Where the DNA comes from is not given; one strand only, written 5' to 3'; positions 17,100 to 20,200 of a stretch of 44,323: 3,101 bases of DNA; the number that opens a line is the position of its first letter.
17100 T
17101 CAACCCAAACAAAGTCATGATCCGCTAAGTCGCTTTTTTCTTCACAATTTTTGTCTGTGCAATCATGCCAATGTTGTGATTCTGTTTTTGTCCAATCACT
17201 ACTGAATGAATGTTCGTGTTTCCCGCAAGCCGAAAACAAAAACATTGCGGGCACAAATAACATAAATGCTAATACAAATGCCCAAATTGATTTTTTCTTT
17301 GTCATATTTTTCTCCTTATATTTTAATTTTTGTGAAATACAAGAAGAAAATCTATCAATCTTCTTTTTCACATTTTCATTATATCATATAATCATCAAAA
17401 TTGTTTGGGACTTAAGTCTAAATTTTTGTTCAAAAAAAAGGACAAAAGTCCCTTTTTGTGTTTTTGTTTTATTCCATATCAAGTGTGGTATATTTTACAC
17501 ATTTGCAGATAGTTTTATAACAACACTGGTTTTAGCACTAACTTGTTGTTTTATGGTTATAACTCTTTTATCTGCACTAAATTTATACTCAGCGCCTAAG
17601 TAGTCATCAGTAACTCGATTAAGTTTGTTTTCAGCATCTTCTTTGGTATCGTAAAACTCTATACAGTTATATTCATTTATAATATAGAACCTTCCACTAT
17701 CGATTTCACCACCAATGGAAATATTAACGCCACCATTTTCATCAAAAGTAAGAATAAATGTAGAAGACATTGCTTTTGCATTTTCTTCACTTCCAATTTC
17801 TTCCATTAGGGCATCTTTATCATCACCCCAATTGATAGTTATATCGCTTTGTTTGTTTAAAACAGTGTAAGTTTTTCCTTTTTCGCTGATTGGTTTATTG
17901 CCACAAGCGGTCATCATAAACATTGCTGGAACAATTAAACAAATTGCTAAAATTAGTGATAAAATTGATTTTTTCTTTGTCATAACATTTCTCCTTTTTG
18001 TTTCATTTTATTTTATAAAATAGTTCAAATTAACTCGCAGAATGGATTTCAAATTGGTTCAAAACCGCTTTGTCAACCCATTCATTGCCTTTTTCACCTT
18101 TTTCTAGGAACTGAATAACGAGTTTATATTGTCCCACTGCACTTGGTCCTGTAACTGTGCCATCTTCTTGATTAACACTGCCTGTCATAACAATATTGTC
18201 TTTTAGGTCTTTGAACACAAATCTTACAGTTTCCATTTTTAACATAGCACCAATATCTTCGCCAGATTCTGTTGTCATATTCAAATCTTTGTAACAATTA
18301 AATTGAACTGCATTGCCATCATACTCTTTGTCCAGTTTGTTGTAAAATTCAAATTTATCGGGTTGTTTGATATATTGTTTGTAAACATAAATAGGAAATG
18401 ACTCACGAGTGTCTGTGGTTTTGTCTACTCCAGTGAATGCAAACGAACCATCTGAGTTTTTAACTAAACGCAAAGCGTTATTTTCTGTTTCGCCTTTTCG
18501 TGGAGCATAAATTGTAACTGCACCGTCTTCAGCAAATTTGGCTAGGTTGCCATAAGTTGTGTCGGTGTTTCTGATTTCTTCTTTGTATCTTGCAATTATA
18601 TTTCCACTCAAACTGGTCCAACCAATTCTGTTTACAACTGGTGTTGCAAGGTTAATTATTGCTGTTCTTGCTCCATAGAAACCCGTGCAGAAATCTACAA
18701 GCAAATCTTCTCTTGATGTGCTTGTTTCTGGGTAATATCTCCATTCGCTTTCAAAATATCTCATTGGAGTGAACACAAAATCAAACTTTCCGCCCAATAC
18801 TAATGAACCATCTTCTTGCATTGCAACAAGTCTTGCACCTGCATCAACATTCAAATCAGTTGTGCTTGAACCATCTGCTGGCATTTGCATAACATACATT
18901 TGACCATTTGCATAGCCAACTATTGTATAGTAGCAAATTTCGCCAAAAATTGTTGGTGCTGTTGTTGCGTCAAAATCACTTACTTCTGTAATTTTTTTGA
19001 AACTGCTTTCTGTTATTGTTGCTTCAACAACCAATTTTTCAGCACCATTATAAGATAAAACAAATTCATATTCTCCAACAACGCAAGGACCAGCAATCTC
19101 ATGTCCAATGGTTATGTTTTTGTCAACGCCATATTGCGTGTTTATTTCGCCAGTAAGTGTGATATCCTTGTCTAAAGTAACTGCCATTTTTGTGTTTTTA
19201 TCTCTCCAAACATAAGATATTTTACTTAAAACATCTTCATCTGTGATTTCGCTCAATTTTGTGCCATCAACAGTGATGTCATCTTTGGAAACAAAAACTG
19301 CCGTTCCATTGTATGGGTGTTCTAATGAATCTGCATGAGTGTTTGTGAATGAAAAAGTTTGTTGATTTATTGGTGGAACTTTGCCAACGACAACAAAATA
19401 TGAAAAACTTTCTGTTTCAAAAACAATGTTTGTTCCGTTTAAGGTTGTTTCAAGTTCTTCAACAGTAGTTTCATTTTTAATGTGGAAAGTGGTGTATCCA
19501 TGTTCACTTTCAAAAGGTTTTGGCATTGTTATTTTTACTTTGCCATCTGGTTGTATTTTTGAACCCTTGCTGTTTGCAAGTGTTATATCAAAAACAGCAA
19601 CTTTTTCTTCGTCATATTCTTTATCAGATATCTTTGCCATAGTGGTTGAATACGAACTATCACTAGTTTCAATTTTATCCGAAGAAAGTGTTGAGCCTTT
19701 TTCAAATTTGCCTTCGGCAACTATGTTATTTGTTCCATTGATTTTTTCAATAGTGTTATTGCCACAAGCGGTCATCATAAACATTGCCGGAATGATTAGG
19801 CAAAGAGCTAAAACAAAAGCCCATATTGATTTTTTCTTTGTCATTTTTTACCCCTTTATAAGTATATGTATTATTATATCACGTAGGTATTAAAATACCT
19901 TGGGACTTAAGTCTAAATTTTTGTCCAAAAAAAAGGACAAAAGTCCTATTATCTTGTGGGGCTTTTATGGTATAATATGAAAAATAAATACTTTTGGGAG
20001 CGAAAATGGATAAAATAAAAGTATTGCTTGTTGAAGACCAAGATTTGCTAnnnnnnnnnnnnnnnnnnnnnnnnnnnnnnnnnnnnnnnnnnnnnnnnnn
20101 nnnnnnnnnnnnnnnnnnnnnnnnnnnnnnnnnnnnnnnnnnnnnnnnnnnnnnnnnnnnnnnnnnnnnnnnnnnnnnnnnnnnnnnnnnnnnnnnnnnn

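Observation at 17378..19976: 46-nt palindromic element at a fixed distance from extended -10 boxes: candidate operator linking the LuxR-type regulator to the lipoprotein genes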

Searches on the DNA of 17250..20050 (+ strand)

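Call 40: search_rna_families(source=window, start=17250, end=20050, threshold=evalue, max_evalue=1)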
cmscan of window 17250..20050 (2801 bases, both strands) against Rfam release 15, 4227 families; matches with E-value up to 1: 0.
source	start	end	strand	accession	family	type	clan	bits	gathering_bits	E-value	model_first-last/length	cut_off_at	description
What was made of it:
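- On Known structured RNA family (Rfam): No hit at E<=1 in 17250-20050 (call 40).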

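Call 64: search_dna_similar(query=window:19873-19976:+, collection=phages, mode=distant, max_evalue=0.001)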
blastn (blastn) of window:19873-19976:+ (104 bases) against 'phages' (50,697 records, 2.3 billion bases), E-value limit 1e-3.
No match.

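Call 65: search_dna_similar(query=window:19873-19976:+, collection=plasmids, mode=distant, max_evalue=0.001)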
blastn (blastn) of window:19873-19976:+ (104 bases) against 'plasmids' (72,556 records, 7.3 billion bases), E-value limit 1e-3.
No match.
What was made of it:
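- Phage and plasmid collections give no match (calls 64, 65).
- Tried and rejected: Mobile-element origin: no similarity in the phage or plasmid collections (calls 64, 65).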

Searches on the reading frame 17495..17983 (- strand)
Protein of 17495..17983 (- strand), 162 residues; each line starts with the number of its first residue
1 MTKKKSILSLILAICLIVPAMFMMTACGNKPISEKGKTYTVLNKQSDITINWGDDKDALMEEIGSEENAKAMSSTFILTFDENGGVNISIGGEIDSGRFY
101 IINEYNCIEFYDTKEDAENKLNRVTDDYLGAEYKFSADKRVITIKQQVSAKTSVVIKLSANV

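Call 6: search_protein_families(library=pfam, proteins=[window:17495-17983:-], max_evalue=0.01)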
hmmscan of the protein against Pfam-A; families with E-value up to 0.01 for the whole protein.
window:17495-17983:- (162 aa): 0 families

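Call 33: search_protein_families(library=ncbifam, proteins=[window:17495-17983:-], max_evalue=0.001)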
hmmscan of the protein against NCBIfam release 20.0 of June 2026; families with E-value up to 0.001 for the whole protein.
window:17495-17983:- (162 aa): 1 family
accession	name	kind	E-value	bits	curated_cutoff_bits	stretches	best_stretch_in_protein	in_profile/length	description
NF045850.1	ABC_Mplas_LP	subfamily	0.00042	18.5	100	1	3-77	1-75/874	OppA family ABC transporter substrate-binding lipoprotein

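Call 55: search_protein_families(library=pfam, proteins=[window:17495-17983:-], max_evalue=5)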
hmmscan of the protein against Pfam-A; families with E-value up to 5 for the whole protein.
window:17495-17983:- (162 aa): 1 family
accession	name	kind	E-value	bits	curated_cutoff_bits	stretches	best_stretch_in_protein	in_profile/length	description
PF22318.1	DUF6971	-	0.17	12.5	27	1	17-71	29-75/89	Domain of unknown function (DUF6971)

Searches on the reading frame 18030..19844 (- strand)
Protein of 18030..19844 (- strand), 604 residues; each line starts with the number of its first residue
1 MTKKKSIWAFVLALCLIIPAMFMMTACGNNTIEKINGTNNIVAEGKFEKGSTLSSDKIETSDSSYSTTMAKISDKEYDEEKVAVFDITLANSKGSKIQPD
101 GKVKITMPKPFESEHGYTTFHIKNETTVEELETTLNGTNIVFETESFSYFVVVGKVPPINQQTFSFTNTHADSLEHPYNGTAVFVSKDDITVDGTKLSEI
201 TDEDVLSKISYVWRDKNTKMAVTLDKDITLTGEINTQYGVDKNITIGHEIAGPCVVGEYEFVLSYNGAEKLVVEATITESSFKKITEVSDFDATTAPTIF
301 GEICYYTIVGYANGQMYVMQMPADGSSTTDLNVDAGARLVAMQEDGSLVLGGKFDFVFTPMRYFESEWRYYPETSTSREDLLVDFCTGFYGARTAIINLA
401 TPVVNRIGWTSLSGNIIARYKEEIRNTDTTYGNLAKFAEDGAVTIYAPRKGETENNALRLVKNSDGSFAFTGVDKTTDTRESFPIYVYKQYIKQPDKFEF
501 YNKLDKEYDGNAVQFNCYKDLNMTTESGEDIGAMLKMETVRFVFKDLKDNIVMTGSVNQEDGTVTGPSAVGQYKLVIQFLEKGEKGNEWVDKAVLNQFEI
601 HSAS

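Call 6: search_protein_families(library=pfam, proteins=[window:18030-19844:-], max_evalue=0.01)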
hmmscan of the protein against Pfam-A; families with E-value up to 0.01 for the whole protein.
window:18030-19844:- (604 aa): 0 families

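Call 33: search_protein_families(library=ncbifam, proteins=[window:18030-19844:-], max_evalue=0.001)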
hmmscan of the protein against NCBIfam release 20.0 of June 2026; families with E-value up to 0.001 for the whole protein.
window:18030-19844:- (604 aa): 0 families

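Call 55: search_protein_families(library=pfam, proteins=[window:18030-19844:-], max_evalue=5)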
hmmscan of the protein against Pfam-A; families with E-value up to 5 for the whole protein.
window:18030-19844:- (604 aa): 0 families

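Call 56: find_homologous_proteins(query=window:18033-19844:-, max_evalue=0.00001)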
Query window:18033-19844:- (604 aa): 564 proteins with E <= 0.00001 among 8000 candidates; the best 120 are listed.
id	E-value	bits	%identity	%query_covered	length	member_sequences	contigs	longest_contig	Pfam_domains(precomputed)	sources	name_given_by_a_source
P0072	0.0e+0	1345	99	100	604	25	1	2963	-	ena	-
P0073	0.0e+0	1136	84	100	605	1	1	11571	-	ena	-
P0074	0.0e+0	1040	77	100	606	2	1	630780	-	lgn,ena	-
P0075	0.0e+0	1026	76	100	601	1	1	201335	-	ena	-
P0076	3.4e-292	988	73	100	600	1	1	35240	-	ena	-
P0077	5.7e-291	984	74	99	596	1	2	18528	-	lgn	-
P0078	5.5e-273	925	73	73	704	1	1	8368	PF07523.19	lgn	-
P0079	6.2e-256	869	78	74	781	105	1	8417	PF18998.7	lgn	-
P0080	8.6e-227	772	61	100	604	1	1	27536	-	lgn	-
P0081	1.9e-220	751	62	93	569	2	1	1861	-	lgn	-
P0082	3.1e-208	711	74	73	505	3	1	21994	-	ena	-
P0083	5.2e-207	707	58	99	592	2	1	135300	-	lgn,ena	-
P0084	2.8e-189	649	58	73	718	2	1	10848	PF07523.19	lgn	-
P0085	8.5e-132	459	52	73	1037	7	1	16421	PF18868.8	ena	-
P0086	1.3e-105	372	49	64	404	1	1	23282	-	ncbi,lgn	-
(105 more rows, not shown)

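Call 68: predict_structure(alignment_id=A2)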
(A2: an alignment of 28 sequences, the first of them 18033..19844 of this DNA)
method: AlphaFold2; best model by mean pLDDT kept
length: 604 residues; sequences in the alignment: 28
mean_pLDDT: 85.5   pTM: 0.61
mean pLDDT of the five models: 85.5, 84.9, 84.8, 83.3, 82.4
residues with pLDDT >= 90: 315; 70-90: 208; 50-70: 66; < 50: 15
segments of 3 or more residues with pLDDT < 50: 1-5, 22-28
pLDDT, mean of each block of 10 residues (from residue 1): 46 56 46 88 91 91 92 89 94 88 94 91 88 92 94 75 79 84 89 90 90 92 77 71 74 91 90 92 92 68 89 95 88 94 88 90 75 90 77 66 75 91 74 90 93 94 95 94 96 77 93 95 79 86 95 93 95 95 83 94 81
secondary structure, 60 per line:
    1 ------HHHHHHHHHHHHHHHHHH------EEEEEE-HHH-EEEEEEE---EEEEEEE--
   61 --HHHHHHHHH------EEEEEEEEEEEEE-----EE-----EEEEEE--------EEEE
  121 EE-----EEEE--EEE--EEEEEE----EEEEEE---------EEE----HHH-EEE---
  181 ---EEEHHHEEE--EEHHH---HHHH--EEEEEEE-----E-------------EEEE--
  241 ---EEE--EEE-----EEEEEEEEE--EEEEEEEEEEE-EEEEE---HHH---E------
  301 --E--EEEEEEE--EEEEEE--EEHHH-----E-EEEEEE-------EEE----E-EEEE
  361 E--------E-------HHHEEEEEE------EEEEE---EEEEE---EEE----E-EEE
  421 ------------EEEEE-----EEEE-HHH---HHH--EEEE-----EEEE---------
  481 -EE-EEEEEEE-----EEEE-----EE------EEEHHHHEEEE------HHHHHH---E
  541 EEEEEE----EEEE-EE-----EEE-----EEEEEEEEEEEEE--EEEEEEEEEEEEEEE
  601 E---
elements in order: H7-24 E31-36 E42-48 E52-58 H63-71 E78-90 E103-108 E117-122 E128-131 E134-136 E139-144 E149-154 E164-166 E175-177 E184-186 E190-192 H203-206 E209-215 E235-238 E244-246 E249-251 E257-265 E268-278 E280-284 E306-312 E315-320 E335-340 E348-350 E357-361 E381-386 E393-397 E401-405 E409-411 E418-420 E433-437 E443-446 E459-462 E468-471 E485-491 E497-500 E514-516 H517-520 E521-524 H531-536 E540-546 E551-554 E563-565 E571-583 E586-601

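Call 70: fold_search(model_id=the predicted structure, library=pdb)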
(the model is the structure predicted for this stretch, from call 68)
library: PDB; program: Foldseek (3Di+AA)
matches with E <= 10: 1015; with E <= 0.001: 11
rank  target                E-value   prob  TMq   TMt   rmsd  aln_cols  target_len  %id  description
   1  9g93_A                3.1e-05  0.51  0.10  0.10  31.6       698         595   11  CryoET structure of the in vitro grown Bacillus anthracis Sap S-layer (released 2024-12-18)
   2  8opr_A                3.3e-05  0.84  0.12  0.11  26.0       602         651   11  Structure of the EA1 surface layer of Bacillus anthracis (released 2023-11-08)
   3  10ft_A                7.3e-05  0.77  0.13  0.14  24.9       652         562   10  Cryo-EM structure of receptor tyrosine kinase ROS1 in complex with NELL2 (released 2026-02-25)
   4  7ol2_A                2.1e-04  0.82  0.12  0.12  22.7       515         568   10  Crystal structure of mouse contactin 1 immunoglobulin domains (released 2022-12-14)
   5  6qx4_A                2.2e-04  0.35  0.10  0.11  30.4       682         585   11  Structure of the Bacillus anthracis Sap S-layer assembly domain (released 2019-07-31)
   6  3jxa_A                2.3e-04  0.80  0.12  0.17  22.9       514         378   10  Immunoglobulin domains 1-4 of mouse CNTN4 (released 2009-12-22)
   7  9flp_A                2.5e-04  0.41  0.11  0.08  78.3       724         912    7  CryoEM structure of the neck (1403-2314) in the grappling hook protein A (GhpA) in the bacterium Aureispira sp. CCB-QB (released 2024-10-16)
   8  9fly_A                5.0e-04  0.35  0.11  0.08  65.1       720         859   11  CryoEM structure of the base (4151-5009) in the grappling hook protein A (GhpA) in the bacterium Aureispira sp. CCB-QB (released 2024-10-16)
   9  4k0v_A                5.2e-04  0.41  0.11  0.13  25.3       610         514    9  Structural basis for angiopoietin-1 mediated signaling initiation (released 2013-05-08)
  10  3hrz_A                7.1e-04  0.41  0.12  0.12  27.1       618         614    9  Cobra Venom Factor (CVF) in complex with human factor B (released 2009-07-07)
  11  8ayh_B                8.6e-04  0.44  0.12  0.08  27.3       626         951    9  Structure of Complement C5 in Complex with small molecule inhibitor and CVF (released 2022-12-21)
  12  6rqj_B                1.1e-03  0.44  0.13  0.12  27.4       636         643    9  Structure of human complement C5 complexed with tick inhibitors OmCI, RaCI1 and CirpT1 (released 2020-01-08)
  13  4u7m                  1.3e-03  0.89  0.12  0.22  27.6       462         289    9  LRIG1 extracellular domain: Structure and Function Analysis (released 2015-04-08)
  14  9bfq_A                1.3e-03  0.51  0.15  0.11  20.8       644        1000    8  Cryo-EM structure of Sevenless in complex with Bride of Sevenless (released 2025-01-29)
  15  9bfp_A                1.4e-03  0.54  0.16  0.11  20.6       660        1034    7  Cryo-EM structure of Sevenless extracellular domain (monomer) (released 2025-01-29)
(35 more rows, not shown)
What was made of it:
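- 18030..19844 (-): 604-aa lipoprotein, first gene behind the regulator-proximal promoter. AlphaFold model pLDDT 85.5, all-beta and multi-domain; the weak Foldseek matches are S-layer and Ig-domain arrays (calls 68, 70).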
